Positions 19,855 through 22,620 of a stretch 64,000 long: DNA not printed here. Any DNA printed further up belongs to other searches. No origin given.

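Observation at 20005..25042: Three co-oriented genes resemble Lamassu in layout but use non-canonical components: Mrr-nuclease/STAND NTPase, a 65-aa ORF and a Rad50/SMC-like zinc-hook ATPase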

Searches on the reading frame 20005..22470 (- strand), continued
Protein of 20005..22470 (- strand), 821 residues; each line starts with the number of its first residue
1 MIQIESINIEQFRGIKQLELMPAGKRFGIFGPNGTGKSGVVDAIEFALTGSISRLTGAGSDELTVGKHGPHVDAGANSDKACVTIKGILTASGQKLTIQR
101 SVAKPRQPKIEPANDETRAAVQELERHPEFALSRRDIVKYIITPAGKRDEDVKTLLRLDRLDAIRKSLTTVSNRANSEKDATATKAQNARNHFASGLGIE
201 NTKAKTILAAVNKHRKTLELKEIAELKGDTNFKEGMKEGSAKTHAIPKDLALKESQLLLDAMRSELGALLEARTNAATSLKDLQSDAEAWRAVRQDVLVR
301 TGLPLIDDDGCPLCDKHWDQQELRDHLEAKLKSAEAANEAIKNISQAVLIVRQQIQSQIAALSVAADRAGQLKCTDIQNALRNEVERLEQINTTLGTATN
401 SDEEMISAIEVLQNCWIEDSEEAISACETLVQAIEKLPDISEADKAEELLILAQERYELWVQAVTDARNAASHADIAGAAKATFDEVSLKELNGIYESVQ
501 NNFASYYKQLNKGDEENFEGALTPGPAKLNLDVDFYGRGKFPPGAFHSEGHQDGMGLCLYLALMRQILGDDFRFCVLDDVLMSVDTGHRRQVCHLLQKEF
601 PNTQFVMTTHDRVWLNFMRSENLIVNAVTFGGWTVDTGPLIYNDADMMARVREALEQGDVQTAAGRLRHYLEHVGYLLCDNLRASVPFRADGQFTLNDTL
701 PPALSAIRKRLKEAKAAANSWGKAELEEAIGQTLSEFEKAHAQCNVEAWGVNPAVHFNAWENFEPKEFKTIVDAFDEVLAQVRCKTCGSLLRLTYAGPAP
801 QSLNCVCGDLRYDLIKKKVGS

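Call 34: search_protein_families(library=pfam, alignment_id=A3, max_evalue=0.00001)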
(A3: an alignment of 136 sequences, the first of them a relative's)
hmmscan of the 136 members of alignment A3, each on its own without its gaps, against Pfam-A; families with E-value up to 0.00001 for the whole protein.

A. member 1, L001:7251-7625:+ (125 aa): 0 families

B. families by the number of members that match (of 136 scanned): 105 families (the first 25 are shown)
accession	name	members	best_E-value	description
PF13772.11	AIG2_2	4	1.6e-10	AIG2-like family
PF06094.17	GGACT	4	9.2e-08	Gamma-glutamyl cyclotransferase, AIG2-like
PF07992.20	Pyr_redox_2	3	4.5e-62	Pyridine nucleotide-disulphide oxidoreductase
PF00070.33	Pyr_redox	3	3.7e-17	Pyridine nucleotide-disulphide oxidoreductase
PF02534.20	T4SS-DNA_transf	2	1.5e-104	Type IV secretory system Conjugative DNA transfer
PF02384.22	N6_Mtase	2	1.5e-63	N-6 DNA Methylase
PF02852.28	Pyr_redox_dim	2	3.4e-33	Pyridine nucleotide-disulphide oxidoreductase, dimerisation domain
PF10412.15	TrwB_AAD_bind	2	2.8e-29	Type IV secretion-system coupling protein DNA-binding domain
PF12696.13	TraG-D_C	2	5.5e-29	TraM recognition site of TraD and TraG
PF00239.26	Resolvase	2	6.3e-28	Resolvase, N terminal domain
PF03837.19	RecT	2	9.7e-26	RecT family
PF00589.27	Phage_integrase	2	5e-20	Phage integrase family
PF07669.17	Eco57I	2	3.4e-18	Eco57I restriction-modification methylase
PF01266.30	DAO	2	5.6e-14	FAD dependent oxidoreductase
PF13738.12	Pyr_redox_3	2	1.3e-13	Pyridine nucleotide-disulphide oxidoreductase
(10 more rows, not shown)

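Call 37: search_protein_families(library=padloc, alignment_id=A3, max_evalue=0.00001)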
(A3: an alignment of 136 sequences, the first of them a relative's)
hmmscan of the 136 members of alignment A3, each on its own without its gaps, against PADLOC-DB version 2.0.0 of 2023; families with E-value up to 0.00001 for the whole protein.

A. member 1, L001:7251-7625:+ (125 aa): 0 families

B. families by the number of members that match (of 136 scanned): 302 families (the first 25 are shown)
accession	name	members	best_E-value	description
PDLC04134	mad2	3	5.6e-46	mads_2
PDLC04140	mad8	3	2.3e-14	mads_8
PDLC04066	PD-T4-7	2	6.1e-36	-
PDLC03038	MTase_I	2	8.7e-23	Type I methyltransferase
PDLC03624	REase_MTase_IIG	2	8.5e-18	Type IIG restriction enzyme-methyltransferase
PDLC03629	REase_MTase_IIG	2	2.5e-15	Type IIG restriction enzyme-methyltransferase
PDLC02527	PglX|PglXI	2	2e-11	PglX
PDLC03348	MTase_II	2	2.2e-10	Type II methyltransferase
PDLC03335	MTase_II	2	3.3e-10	Type II methyltransferase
PDLC02529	PglX|PglXI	2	1.2e-08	PglX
PDLC02523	PglX|PglXI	2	8e-08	PglX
PDLC03227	MTase_II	2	3.2e-07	Type II methyltransferase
PDLC02506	BrxL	1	0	BrxL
PDLC05009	PDC-S37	1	0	-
PDLC02209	QatA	1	5.5e-281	-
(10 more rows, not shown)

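Call 53: search_protein_families(library=pfam, proteins=[P0035, P0047, P0061, P0066, P0104], max_evalue=0.01)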
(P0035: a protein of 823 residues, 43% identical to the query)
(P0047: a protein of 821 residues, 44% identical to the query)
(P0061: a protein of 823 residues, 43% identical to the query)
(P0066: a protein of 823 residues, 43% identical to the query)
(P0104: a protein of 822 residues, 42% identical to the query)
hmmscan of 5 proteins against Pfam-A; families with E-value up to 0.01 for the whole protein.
P0035 (823 aa): 6 families
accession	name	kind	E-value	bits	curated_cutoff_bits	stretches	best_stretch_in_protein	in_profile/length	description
PF02463.25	SMC_N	-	1.1e-18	67.9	40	1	4-623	2-207/220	RecF/RecN/SMC N terminal domain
PF13476.12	AAA_23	-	9.5e-17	62.7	27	1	7-192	2-187/201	AAA domain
PF13166.12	AAA_13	-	3.5e-07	29.7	36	0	551-627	501-583/713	AAA domain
PF13304.12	AAA_21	-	5e-06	27.2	27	0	508-614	209-299/304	AAA domain, putative AbiEii toxin, Type IV TA system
PF13175.12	AAA_15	-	5.3e-06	26.7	32.1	1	4-194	3-172/374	AAA ATPase domain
PF13555.12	AAA_29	-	1e-05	25.6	27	1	3-51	3-49/61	P-loop containing region of AAA domain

P0047 (821 aa): 7 families
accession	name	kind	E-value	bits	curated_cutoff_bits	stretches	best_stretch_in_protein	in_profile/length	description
PF02463.25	SMC_N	-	6.9e-17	62.1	40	1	4-621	2-206/220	RecF/RecN/SMC N terminal domain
PF13476.12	AAA_23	-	1.3e-11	45.9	27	1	6-113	1-107/201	AAA domain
PF13166.12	AAA_13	-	4.1e-08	32.8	36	1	171-622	115-579/713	AAA domain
PF13555.12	AAA_29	-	3.6e-06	27.1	27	1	10-51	10-49/61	P-loop containing region of AAA domain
PF13175.12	AAA_15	-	3.5e-05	24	32.1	1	4-73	3-55/374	AAA ATPase domain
PF13304.12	AAA_21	-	0.00069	20.2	27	0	29-48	4-23/304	AAA domain, putative AbiEii toxin, Type IV TA system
PF00005.33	ABC_tran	-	0.0093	17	25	0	23-126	10-94/137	ABC transporter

P0061 (823 aa): 6 families
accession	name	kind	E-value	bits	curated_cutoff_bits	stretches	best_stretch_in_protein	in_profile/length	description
PF02463.25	SMC_N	-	2.4e-20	73.4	40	1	4-622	2-206/220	RecF/RecN/SMC N terminal domain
PF13476.12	AAA_23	-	1.5e-14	55.6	27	1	7-198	2-185/201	AAA domain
PF13175.12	AAA_15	-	2.1e-07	31.3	32.1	1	4-162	3-92/374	AAA ATPase domain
PF13304.12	AAA_21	-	2.6e-06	28.2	27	0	419-614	112-299/304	AAA domain, putative AbiEii toxin, Type IV TA system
PF13166.12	AAA_13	-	3.8e-06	26.3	36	0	551-623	501-579/713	AAA domain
PF13555.12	AAA_29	-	1.7e-05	24.9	27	1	3-51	3-49/61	P-loop containing region of AAA domain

P0066 (823 aa): 6 families
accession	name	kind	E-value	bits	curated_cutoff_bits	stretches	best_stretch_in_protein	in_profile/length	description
PF02463.25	SMC_N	-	2.6e-19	70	40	1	4-622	2-206/220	RecF/RecN/SMC N terminal domain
PF13476.12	AAA_23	-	1.2e-17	65.7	27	1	7-195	2-195/201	AAA domain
PF13175.12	AAA_15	-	1.2e-07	32.1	32.1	1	4-198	3-127/374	AAA ATPase domain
PF13166.12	AAA_13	-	9.7e-06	25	36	0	162-375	102-316/713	AAA domain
PF13555.12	AAA_29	-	3e-05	24.1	27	1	3-51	3-49/61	P-loop containing region of AAA domain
PF13304.12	AAA_21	-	6.2e-05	23.6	27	0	28-49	3-24/304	AAA domain, putative AbiEii toxin, Type IV TA system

P0104 (822 aa): 8 families
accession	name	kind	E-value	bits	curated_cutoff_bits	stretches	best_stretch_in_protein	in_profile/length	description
PF02463.25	SMC_N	-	7.2e-20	71.8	40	1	4-623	2-207/220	RecF/RecN/SMC N terminal domain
PF13476.12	AAA_23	-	5.6e-12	47.1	27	1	6-258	1-173/201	AAA domain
PF13166.12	AAA_13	-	9.1e-08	31.7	36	1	220-629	163-585/713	AAA domain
PF13304.12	AAA_21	-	1.4e-06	29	27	0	28-103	3-101/304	AAA domain, putative AbiEii toxin, Type IV TA system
PF13555.12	AAA_29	-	1.8e-06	28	27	1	3-51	3-49/61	P-loop containing region of AAA domain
PF13175.12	AAA_15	-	0.00074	19.7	32.1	1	4-320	3-239/374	AAA ATPase domain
PF11398.14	DUF2813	-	0.0011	18.9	21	0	4-50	3-48/372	Protein of unknown function (DUF2813)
PF00005.33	ABC_tran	-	0.01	16.9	25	1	21-126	7-94/137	ABC transporter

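Call 56: search_dna_similar(query=window:20008-22470:-, collection=plasmids, mode=protein, max_rows=25, max_evalue=1e-20)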
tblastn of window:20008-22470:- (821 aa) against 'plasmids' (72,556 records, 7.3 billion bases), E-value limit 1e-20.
Records with a match: 24; places in all: 25; records where one place covers at least 80% of the query: 19.
Best place of each record, by identity: <60% 24.
By first word of the organism name: Rhizobium 4; Phaeobacter 4; Mesorhizobium 3; Sphingomonas 2; Pseudohalocynthiibacter 1; Bradyrhizobium 1; Roseibium 1; Methylobacterium 1; Devosia 1; Halorhabdus 1; and 5 more.
By predicted mobility (MOB-suite, as given by PLSDB): non-mobilizable 16; conjugative 7; mobilizable 1.
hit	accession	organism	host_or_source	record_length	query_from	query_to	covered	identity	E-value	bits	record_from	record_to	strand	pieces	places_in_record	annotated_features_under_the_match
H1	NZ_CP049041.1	Pseudohalocynthiibacter aestuariivivens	pure culutre,Seawater recirculating ...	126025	1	814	99%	42.5%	0e+0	650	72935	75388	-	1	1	ATP-binding protein | hypothetical protein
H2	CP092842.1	Bradyrhizobium sp. 62B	Arachis hypogaea L.,cell ...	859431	1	817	100%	39.0%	7e-172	558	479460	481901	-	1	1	ATP-binding protein | hypothetical protein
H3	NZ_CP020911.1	Rhizobium etli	Phaseolus vulgaris,cell culture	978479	1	817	100%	38.4%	3e-176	570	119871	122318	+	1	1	AAA family ATPase | hypothetical protein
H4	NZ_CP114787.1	Roseibium sp. Sym1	Symbiodiniaceae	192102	1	817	100%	38.3%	7e-174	563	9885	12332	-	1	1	AAA family ATPase | hypothetical protein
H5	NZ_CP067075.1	Rhizobium sp. AB2/73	Phyla canescens,cell culture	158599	1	817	100%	38.0%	2e-174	565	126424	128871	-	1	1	AAA family ATPase | hypothetical protein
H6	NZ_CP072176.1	Rhizobium sp. AB2/73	Phyla canescens,cell culture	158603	1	817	100%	38.0%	2e-174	565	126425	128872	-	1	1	AAA family ATPase | hypothetical protein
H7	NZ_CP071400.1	Rhizobium leguminosarum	lentil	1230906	1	817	100%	37.9%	1e-167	545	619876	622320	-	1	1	record has no annotation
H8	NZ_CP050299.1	Mesorhizobium huakuii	Oxytropis kamtschatica,cell ...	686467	1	817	100%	37.9%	3e-173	562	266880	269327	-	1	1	ATP-binding protein | hypothetical protein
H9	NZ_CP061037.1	Sphingomonas aliaeris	whole organism,Pork steak,pork steak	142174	1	817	100%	37.7%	9e-160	523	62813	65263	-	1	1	AAA family ATPase | hypothetical protein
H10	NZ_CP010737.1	Phaeobacter inhibens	cell culture,clam larvae aquaculture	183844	1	817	100%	37.5%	3e-166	541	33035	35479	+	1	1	AAA family ATPase | hypothetical protein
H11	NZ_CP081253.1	Phaeobacter inhibens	-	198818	1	817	100%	37.5%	3e-166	541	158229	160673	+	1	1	AAA family ATPase | hypothetical protein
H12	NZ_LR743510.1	Methylobacterium bullatum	-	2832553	1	817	100%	37.4%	3e-100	501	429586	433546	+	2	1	none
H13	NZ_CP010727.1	Phaeobacter inhibens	cell culture,clam larvae aquaculture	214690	1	817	100%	36.5%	2e-160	524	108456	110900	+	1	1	AAA family ATPase | hypothetical protein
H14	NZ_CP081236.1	Phaeobacter inhibens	-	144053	1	760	93%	36.3%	3e-145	481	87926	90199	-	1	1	AAA family ATPase | hypothetical protein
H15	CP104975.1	Devosia sp. A8/3-2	Oxytropis tragacanthoides,cell ...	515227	1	817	85%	38.5%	6e-85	490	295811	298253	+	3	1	hypothetical protein (x3)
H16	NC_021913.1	Halorhabdus tiamatea SARL4B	-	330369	2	818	100%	30.1%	2e-104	361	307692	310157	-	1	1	AAA family ATPase | hypothetical protein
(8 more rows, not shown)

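Call 57: get_annotated_region(hit=H4, flank=6000)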
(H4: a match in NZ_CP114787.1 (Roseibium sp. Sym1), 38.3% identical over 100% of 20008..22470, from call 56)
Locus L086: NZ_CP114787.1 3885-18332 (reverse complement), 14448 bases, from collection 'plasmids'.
description: Roseibium sp. Sym1 plasmid unnamed1, complete sequence
organism: Roseibium sp. Sym1 (NCBI taxid 3016006)
taxonomy: Bacteria; Pseudomonadota; Alphaproteobacteria; Hyphomicrobiales; Stappiaceae; Roseibium; Roseibium sp. Sym1
host: -; source: Symbiodiniaceae; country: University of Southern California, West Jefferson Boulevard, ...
typing (MOB-suite, as given by PLSDB): non-mobilizable; mating-pair formation MPF_T
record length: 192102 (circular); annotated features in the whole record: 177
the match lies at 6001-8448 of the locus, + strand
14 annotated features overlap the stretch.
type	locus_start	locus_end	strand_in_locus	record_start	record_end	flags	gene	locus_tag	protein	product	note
CDS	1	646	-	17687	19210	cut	-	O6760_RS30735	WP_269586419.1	DNA polymerase Y family protein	-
CDS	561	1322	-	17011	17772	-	-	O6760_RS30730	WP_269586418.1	ImuA family protein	-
CDS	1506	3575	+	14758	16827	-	-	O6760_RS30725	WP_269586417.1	ATP-dependent helicase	-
CDS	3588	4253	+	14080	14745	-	-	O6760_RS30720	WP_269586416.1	SOS response-associated peptidase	GO:0018142 - protein-DNA covalent cross-linking [Evidence IEA]; GO:0009432 - SOS response [Evidence IEA]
CDS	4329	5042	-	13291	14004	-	-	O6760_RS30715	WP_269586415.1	hypothetical protein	-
CDS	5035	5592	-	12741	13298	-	-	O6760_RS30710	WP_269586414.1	DarT ssDNA thymidine ADP-ribosyltransferase family protein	-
CDS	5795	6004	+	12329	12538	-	-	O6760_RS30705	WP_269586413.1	hypothetical protein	-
CDS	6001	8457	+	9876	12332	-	-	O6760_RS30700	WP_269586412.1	AAA family ATPase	GO:0006302 - double-strand break repair [Evidence IEA]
CDS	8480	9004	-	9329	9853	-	-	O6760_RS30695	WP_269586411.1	RES family NAD+ phosphorylase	-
CDS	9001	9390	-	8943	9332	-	-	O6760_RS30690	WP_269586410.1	hypothetical protein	-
CDS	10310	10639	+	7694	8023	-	-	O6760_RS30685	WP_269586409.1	hypothetical protein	-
CDS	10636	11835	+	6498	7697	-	-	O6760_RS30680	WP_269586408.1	hypothetical protein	-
CDS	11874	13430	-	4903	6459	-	-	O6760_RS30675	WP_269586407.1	hypothetical protein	-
CDS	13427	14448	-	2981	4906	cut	-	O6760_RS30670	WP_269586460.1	TIR domain-containing protein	GO:0007165 - signal transduction [Evidence IEA]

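Call 58: get_annotated_region(hit=H16, flank=6000)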
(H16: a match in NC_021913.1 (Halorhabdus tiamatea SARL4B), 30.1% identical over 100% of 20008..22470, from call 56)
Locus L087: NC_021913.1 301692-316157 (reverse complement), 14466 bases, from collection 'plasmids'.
description: Halorhabdus tiamatea SARL4B plasmid pHTIA, complete sequence
organism: Halorhabdus tiamatea SARL4B (NCBI taxid 1033806)
taxonomy: Archaea; Euryarchaeota; Halobacteria; Halobacteriales; Haloarculaceae; Halorhabdus; Halorhabdus tiamatea; Halorhabdus tiamatea SARL4B
host: -; source: -; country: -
typing (MOB-suite, as given by PLSDB): non-mobilizable; replicon rep_cluster_15,rep_cluster_31
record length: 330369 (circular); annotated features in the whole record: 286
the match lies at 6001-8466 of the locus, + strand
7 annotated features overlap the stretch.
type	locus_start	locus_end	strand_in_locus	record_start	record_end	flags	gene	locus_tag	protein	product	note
CDS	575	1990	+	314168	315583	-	-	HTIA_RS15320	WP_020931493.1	IS66 family transposase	-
CDS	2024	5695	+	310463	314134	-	pglX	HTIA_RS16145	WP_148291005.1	BREX-5 system adenine-specific DNA-methyltransferase PglX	-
CDS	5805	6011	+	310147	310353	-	-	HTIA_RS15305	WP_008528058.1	hypothetical protein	-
CDS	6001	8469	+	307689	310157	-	-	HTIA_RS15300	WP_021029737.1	AAA family ATPase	GO:0006302 - double-strand break repair [Evidence IEA]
CDS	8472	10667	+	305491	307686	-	pglZ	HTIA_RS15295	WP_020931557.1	BREX-5 system phosphatase PglZ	-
CDS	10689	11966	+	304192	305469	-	-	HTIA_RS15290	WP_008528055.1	hypothetical protein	-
CDS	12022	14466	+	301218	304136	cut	-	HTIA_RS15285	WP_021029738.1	helicase-related protein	-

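Call 61: search_dna_similar(query=window:20008-22470:-, collection=phages, mode=protein, max_rows=10, max_evalue=1e-10)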
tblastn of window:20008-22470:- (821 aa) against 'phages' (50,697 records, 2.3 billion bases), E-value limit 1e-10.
No match.
